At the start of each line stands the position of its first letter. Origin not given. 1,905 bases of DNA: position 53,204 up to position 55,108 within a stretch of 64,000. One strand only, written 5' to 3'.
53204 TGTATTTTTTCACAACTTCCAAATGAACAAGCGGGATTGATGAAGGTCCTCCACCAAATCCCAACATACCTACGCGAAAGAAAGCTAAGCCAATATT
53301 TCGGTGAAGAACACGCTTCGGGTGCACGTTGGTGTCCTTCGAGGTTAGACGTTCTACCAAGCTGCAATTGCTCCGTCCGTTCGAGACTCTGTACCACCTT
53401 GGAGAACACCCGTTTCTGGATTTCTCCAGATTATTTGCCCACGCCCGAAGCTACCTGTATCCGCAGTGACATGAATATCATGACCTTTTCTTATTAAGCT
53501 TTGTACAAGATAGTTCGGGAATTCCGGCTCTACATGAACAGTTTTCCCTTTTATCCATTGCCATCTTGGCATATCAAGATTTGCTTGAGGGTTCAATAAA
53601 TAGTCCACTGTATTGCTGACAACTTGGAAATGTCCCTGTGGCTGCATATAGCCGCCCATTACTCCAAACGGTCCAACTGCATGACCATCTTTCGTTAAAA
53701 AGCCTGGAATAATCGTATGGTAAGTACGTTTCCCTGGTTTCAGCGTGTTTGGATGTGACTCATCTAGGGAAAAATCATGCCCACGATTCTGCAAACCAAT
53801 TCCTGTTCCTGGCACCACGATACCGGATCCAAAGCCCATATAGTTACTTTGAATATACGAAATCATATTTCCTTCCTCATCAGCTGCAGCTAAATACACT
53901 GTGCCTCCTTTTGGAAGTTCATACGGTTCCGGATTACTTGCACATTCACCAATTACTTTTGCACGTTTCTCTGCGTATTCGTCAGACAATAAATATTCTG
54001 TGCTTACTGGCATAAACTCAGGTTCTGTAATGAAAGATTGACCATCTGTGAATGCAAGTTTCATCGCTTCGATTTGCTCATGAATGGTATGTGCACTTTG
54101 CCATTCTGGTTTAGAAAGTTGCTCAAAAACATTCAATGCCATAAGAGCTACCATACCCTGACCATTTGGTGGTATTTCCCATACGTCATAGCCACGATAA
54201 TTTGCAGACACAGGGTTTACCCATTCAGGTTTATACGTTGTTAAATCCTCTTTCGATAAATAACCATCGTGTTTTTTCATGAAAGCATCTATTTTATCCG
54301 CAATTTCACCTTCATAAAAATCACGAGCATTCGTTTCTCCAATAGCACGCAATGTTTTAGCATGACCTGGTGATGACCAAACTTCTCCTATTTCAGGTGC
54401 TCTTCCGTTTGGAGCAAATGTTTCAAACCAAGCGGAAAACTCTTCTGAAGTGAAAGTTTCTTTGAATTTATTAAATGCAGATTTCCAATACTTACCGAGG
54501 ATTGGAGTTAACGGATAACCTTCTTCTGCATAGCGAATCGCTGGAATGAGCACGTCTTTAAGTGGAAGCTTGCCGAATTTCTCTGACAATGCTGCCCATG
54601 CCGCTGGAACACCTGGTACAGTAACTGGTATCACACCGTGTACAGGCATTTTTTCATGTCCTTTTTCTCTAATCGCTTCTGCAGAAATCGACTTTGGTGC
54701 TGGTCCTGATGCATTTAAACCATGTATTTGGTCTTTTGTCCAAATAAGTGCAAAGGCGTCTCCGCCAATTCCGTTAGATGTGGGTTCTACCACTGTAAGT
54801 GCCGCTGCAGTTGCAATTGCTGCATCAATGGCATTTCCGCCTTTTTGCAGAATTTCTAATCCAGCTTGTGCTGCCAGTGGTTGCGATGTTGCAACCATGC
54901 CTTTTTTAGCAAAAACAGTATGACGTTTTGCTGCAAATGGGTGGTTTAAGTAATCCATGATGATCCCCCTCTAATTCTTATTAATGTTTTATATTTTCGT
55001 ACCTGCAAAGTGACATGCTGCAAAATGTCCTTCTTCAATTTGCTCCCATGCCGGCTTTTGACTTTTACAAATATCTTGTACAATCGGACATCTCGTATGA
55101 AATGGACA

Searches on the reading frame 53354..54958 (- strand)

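Call 83: search_protein_families(library=pfam, proteins=[window:53354-54958:-], max_evalue=0.001)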
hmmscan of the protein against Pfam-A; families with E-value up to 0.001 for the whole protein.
window:53354-54958:- (534 aa): 1 family
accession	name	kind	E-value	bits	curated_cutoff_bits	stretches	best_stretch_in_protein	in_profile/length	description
PF01019.26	G_glu_transpept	-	4.4e-157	524.4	27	1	35-529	2-512/512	Gamma-glutamyltranspeptidase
